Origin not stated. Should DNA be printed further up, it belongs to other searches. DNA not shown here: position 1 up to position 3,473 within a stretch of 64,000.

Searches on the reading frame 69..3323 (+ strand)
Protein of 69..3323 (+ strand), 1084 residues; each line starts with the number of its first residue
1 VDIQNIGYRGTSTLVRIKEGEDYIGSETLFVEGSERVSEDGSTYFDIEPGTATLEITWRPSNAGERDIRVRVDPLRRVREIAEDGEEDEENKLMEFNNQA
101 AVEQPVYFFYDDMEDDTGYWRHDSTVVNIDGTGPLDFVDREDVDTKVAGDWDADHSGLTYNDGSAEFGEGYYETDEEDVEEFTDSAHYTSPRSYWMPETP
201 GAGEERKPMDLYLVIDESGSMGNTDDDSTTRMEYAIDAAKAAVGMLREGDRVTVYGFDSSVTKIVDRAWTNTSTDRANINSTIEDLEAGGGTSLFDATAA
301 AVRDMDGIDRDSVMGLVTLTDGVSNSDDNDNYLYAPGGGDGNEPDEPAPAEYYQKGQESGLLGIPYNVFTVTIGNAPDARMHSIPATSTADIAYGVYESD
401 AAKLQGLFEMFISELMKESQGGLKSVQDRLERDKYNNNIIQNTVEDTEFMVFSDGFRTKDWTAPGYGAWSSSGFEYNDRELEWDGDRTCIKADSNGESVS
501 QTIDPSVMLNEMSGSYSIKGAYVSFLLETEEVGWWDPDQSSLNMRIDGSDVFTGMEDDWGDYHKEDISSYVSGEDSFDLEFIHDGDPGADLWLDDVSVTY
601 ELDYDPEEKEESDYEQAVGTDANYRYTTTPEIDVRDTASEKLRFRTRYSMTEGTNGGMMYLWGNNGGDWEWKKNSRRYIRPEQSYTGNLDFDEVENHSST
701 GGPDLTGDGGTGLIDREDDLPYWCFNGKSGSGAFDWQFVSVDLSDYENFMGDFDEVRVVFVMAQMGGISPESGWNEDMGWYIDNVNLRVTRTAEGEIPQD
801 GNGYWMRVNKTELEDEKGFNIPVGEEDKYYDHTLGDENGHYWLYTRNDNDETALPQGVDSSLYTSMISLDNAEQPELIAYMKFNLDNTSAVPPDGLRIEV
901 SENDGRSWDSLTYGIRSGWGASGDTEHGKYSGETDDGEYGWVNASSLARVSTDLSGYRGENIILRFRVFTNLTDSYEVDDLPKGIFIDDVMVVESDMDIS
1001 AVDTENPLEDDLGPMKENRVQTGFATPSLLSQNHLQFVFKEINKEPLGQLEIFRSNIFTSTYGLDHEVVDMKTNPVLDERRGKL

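Call 65: search_protein_families(library=pfam, proteins=[window:69-3323:+], max_evalue=0.00001)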
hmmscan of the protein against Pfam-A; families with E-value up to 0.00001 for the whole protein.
window:69-3323:+ (1084 aa): 2 families
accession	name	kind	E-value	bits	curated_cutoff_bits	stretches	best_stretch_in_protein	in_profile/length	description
PF13519.12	VWA_2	-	1.7e-13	51.5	27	1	212-322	2-106/107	von Willebrand factor type A domain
PF00092.34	VWA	-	8.2e-07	29.8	23.8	1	210-390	1-155/174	von Willebrand factor type A domain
